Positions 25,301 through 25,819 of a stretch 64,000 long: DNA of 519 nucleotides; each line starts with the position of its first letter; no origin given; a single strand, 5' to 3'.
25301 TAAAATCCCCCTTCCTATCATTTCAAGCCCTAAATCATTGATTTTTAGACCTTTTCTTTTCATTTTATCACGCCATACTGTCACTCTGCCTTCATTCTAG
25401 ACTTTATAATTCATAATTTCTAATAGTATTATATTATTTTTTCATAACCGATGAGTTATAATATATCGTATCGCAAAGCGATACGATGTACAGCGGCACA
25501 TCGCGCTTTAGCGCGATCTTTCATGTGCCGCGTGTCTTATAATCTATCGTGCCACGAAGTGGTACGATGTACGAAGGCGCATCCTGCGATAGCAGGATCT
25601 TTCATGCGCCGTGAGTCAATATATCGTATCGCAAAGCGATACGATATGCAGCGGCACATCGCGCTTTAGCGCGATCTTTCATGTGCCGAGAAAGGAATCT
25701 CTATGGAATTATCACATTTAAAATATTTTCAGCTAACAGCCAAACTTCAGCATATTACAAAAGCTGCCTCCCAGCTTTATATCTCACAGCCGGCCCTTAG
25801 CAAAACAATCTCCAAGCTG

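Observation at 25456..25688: Three tandem two-hairpin units whose stems are kept by compensatory substitutions, just upstream of the LysR gene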

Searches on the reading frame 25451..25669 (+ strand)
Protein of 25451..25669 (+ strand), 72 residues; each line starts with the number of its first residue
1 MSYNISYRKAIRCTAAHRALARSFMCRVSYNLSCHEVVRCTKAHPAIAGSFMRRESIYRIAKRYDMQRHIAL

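Call 12: search_protein_families(library=pfam, proteins=[window:25451-25669:+])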
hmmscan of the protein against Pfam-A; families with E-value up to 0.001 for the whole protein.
window:25451-25669:+ (72 aa): 0 families

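Call 64: find_homologous_proteins(query=window:25451-25666:+, max_evalue=10)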
Query seq(72 aa): no candidate shares three 5-residue words with the query. No homologue found.
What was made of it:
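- Tried and rejected: The word-index search found no candidate (call 64).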

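Call 83: search_protein_representatives(protein=window:25451-25666:+)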
Query: 72 residues. Proteins with E-value up to 0.001 (for the whole library): 6; up to 1e-10: 3; up to 1e-30: 0. The best 6 are listed.
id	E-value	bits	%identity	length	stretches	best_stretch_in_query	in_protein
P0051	5.0e-29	114.9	31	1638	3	9-41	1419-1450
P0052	1.3e-16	75.8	42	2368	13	38-61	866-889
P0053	1.4e-13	66.2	43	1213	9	23-43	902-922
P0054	6.7e-10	54.7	33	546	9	19-42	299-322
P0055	6.1e-07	45.3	38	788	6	23-43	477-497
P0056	1.7e-05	40.8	30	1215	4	33-66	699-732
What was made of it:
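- Tried and rejected: The exhaustive HMMER search returned 6 hits (call 83).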
